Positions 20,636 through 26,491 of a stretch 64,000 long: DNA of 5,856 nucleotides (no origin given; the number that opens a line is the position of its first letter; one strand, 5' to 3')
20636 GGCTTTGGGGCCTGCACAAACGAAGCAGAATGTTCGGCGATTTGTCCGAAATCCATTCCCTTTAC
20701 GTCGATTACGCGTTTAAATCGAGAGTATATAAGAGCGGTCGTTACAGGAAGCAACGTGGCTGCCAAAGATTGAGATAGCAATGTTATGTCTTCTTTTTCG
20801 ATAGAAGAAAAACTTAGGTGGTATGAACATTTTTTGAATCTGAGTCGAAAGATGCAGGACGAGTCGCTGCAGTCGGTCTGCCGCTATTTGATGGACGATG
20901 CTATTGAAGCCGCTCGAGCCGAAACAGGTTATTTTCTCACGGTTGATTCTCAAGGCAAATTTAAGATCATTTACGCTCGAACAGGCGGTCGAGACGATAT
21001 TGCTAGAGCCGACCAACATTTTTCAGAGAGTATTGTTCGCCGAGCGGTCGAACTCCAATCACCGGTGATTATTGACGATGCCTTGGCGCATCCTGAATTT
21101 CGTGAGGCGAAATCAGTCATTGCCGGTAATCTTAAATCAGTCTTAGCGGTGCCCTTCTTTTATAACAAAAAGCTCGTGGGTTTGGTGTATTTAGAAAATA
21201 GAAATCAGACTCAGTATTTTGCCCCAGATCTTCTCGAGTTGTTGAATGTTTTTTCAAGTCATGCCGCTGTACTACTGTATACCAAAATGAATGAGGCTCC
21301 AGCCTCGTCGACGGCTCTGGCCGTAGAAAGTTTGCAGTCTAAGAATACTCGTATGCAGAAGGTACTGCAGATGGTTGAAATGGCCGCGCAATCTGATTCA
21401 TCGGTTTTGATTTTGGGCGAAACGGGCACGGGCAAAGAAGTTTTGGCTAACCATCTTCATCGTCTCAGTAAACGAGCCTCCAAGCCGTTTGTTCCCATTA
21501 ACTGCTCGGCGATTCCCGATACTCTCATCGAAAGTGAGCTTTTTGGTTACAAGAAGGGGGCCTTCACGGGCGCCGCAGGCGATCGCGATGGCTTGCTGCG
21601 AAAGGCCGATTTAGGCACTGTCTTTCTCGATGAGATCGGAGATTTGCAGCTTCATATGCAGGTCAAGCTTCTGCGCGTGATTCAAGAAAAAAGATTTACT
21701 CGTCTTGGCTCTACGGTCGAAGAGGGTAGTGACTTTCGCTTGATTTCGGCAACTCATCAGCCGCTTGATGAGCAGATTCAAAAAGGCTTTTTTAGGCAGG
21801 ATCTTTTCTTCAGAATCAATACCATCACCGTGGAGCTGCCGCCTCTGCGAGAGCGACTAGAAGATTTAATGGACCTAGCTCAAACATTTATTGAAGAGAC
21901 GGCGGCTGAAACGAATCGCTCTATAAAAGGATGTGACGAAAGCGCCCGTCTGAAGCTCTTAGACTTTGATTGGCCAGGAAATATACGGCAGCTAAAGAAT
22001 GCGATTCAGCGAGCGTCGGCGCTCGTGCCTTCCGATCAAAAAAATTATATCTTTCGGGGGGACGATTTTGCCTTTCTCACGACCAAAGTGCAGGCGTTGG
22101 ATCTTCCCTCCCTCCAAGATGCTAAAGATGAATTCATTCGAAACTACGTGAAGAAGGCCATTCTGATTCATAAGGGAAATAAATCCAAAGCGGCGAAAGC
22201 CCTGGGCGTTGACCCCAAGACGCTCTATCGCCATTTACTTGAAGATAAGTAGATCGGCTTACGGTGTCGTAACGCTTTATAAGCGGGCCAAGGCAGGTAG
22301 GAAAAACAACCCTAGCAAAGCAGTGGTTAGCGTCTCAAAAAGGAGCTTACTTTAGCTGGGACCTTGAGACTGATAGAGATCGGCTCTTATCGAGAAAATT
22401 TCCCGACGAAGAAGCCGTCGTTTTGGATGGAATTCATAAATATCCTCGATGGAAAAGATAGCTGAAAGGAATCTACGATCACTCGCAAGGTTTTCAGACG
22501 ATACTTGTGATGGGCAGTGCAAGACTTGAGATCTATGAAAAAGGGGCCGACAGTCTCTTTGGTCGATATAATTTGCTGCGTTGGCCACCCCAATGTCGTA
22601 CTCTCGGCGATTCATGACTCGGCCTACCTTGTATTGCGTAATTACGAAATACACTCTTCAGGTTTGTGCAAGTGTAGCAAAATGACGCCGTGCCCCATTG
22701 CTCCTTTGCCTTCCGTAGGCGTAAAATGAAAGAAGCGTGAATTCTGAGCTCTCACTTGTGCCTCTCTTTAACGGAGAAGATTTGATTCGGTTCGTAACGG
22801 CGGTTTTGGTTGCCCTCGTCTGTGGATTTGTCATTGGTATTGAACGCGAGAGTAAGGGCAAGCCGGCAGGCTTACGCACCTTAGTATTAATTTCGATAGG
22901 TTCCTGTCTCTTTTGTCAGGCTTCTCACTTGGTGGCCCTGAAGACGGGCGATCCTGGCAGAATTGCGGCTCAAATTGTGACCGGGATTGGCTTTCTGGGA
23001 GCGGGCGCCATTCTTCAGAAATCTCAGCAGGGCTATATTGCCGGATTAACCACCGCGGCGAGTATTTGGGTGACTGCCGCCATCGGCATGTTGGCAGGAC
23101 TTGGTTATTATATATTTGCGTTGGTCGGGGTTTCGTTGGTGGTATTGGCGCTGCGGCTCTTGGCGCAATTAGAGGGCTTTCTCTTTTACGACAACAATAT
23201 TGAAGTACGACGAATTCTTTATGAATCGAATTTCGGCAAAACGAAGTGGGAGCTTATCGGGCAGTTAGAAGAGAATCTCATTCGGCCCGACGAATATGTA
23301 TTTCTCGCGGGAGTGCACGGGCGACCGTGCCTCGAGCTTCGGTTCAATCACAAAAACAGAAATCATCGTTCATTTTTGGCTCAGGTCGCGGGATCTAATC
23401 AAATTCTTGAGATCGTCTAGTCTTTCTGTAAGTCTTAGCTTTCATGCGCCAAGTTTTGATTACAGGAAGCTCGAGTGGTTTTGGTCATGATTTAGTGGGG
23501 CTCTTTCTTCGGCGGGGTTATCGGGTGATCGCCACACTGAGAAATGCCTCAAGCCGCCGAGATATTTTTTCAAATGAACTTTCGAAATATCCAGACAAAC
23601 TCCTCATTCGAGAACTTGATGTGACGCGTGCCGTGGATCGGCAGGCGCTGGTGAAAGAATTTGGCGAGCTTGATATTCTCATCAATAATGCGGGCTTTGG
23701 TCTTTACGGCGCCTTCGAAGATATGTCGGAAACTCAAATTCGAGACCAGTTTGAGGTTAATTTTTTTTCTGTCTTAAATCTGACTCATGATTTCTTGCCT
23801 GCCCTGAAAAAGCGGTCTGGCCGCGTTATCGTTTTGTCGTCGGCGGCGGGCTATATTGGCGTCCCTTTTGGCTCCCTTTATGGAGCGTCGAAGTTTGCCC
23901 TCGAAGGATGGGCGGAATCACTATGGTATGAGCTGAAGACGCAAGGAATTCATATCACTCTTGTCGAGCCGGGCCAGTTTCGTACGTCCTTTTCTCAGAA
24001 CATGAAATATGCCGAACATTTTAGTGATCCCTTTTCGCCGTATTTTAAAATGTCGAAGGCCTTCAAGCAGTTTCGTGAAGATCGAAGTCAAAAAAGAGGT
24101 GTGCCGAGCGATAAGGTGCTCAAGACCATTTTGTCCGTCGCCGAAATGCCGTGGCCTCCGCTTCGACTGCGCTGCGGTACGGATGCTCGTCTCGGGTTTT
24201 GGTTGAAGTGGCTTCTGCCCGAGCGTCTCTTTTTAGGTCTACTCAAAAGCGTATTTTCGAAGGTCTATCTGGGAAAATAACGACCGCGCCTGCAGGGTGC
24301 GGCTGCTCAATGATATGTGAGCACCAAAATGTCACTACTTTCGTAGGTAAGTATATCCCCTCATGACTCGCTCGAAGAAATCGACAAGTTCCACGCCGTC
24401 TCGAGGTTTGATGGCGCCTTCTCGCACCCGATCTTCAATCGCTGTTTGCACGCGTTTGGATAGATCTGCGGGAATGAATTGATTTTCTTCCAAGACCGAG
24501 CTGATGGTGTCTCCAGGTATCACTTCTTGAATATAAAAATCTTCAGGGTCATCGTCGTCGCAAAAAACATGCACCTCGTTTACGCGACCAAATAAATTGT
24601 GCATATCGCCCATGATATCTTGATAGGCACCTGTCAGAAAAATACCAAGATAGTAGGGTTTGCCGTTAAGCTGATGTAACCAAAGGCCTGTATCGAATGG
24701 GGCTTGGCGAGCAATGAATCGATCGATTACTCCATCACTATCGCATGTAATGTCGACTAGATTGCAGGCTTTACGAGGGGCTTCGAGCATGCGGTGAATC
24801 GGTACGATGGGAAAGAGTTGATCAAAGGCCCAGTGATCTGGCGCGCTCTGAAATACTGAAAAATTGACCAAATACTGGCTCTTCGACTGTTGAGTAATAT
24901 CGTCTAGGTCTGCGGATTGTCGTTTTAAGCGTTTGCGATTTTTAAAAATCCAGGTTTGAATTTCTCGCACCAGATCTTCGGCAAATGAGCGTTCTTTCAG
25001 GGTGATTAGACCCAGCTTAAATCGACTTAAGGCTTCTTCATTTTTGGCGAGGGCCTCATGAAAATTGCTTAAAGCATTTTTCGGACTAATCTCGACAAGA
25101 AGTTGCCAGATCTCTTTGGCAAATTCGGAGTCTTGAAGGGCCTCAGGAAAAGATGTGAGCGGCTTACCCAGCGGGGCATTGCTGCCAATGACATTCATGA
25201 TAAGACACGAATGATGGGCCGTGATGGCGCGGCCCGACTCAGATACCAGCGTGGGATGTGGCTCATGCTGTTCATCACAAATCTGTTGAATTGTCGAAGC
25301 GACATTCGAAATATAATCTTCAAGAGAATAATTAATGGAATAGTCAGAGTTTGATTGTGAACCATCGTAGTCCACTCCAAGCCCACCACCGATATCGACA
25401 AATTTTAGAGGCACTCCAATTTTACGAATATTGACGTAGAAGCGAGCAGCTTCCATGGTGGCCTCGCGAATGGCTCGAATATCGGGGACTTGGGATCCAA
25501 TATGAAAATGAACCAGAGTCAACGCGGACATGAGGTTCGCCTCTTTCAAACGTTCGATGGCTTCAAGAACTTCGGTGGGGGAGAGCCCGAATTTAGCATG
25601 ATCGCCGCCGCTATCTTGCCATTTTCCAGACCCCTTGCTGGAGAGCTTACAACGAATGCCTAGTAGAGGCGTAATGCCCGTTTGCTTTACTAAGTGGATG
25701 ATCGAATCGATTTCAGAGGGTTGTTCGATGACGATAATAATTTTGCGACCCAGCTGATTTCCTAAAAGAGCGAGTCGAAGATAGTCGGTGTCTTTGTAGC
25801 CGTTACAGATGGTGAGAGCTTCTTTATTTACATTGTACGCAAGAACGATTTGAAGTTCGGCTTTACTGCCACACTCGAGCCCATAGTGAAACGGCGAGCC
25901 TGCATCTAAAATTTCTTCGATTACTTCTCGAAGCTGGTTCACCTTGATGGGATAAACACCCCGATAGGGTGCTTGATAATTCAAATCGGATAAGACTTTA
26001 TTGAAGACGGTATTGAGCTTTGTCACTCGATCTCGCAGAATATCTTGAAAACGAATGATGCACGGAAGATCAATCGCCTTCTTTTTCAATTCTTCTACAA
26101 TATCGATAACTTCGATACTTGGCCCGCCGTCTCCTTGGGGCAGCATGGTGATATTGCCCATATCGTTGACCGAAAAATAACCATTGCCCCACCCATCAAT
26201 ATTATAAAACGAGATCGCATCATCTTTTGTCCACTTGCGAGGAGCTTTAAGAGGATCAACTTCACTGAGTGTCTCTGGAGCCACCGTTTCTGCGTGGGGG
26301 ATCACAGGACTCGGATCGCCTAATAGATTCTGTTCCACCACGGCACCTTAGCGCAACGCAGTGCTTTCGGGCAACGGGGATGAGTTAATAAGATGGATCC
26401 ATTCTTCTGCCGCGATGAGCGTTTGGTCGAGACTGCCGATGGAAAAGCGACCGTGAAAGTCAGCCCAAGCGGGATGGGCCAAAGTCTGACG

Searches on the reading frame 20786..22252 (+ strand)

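Call 24: search_protein_families(library=pfam, proteins=[window:20786-22252:+], max_evalue=0.001)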
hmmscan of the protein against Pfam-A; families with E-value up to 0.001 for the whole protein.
window:20786-22252:+ (488 aa): 12 families
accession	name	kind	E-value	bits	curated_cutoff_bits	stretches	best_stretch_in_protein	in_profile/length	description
PF00158.32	Sigma54_activat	-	8.7e-67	224.4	20.2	1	185-349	3-167/168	Sigma-54 interaction domain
PF14532.12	Sigma54_activ_2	-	4.3e-20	72.8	25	1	188-354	5-138/138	Sigma-54 interaction domain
PF25601.1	AAA_lid_14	-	1.7e-16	60.2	27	1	355-416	1-62/87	AAA+ ATPase lid domain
PF13185.12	GAF_2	-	4e-15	56.7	28.6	1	26-164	2-135/136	GAF domain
PF01590.32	GAF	-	4.3e-10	40.7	22.4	1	28-162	2-131/133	GAF domain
PF07728.20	AAA_5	-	4.7e-07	30.3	22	1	207-326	2-124/139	AAA domain (dynein-related subfamily)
PF02954.25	HTH_8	-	9.5e-07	28.9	22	1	453-484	8-39/42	Bacterial regulatory protein, Fis family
PF13492.12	GAF_3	-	0.00023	22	27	0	61-161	23-124/129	GAF domain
PF07724.20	AAA_2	-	0.00023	21.7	27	1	205-304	4-104/166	AAA domain (Cdc48 subfamily)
PF20030.5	bpMoxR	-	0.00034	20.2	27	0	181-350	8-170/205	MoxR domain in the MoxR-vWA-beta-propeller ternary systems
PF13191.12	AAA_16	-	0.00053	21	32.6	0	190-253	9-79/167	AAA ATPase domain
PF01078.27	Mg_chelatase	-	0.00087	19.2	20.3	0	194-227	12-45/207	Magnesium chelatase, subunit ChlI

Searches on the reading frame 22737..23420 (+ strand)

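Call 24: search_protein_families(library=pfam, proteins=[window:22737-23420:+], max_evalue=0.001)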
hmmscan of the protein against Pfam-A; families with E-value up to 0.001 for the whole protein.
window:22737-23420:+ (227 aa): 1 family
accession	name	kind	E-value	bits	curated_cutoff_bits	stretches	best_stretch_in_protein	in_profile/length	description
PF02308.21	MgtC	-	4.3e-38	130.8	31.4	1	24-147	2-120/121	MgtC family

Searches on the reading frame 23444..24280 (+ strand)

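Call 24: search_protein_families(library=pfam, proteins=[window:23444-24280:+], max_evalue=0.001)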
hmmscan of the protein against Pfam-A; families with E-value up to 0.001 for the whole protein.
window:23444-24280:+ (278 aa): 5 families
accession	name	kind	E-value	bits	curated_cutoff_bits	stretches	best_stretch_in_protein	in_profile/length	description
PF00106.31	adh_short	-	4.3e-42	144.2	26.6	1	3-187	2-190/195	short chain dehydrogenase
PF13561.12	adh_short_C2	-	7.5e-28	98.1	27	1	10-194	5-191/236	Enoyl-(Acyl carrier protein) reductase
PF08659.16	KR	-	2.5e-08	34.5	22.6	1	4-160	3-163/180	KR domain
PF08643.16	DUF1776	-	1.1e-07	32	25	1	78-262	96-292/294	Fungal family of unknown function (DUF1776)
PF01370.27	Epimerase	-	1.2e-05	25.3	20.9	1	4-137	1-119/240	NAD dependent epimerase/dehydratase family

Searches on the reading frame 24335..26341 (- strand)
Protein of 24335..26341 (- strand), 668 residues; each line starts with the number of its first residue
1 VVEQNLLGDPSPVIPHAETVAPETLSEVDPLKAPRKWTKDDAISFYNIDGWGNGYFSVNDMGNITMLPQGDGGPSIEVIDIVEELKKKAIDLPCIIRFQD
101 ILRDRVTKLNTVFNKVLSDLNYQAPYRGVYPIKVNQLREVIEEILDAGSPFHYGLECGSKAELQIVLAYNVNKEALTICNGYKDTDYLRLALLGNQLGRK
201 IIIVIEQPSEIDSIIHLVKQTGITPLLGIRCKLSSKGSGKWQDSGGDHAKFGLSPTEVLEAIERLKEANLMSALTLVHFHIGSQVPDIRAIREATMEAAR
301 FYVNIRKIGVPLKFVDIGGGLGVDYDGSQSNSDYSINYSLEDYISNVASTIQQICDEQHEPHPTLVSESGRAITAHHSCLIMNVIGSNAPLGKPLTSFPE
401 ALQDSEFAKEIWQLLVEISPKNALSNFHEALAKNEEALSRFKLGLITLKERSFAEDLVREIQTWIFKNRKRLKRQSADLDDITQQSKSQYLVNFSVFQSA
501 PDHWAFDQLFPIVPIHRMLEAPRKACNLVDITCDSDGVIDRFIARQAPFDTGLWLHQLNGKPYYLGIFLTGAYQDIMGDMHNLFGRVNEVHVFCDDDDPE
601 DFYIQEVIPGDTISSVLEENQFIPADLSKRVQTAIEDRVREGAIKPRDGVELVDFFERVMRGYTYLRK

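Call 24: search_protein_families(library=pfam, proteins=[window:24335-26341:-], max_evalue=0.001)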
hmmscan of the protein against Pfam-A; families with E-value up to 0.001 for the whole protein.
window:24335-26341:- (668 aa): 3 families
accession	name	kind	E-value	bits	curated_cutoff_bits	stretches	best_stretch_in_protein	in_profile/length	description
PF02784.22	Orn_Arg_deC_N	-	1.2e-43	149.7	23.4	1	121-375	16-247/247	Pyridoxal-dependent decarboxylase, pyridoxal binding domain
PF17810.6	Arg_decarb_HB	-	5.1e-12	46.3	23.3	1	408-482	8-83/84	Arginine decarboxylase helical bundle domain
PF17944.6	Arg_decarbox_C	-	1.1e-08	35.9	23.3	1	613-666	1-51/51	Arginine decarboxylase C-terminal helical extension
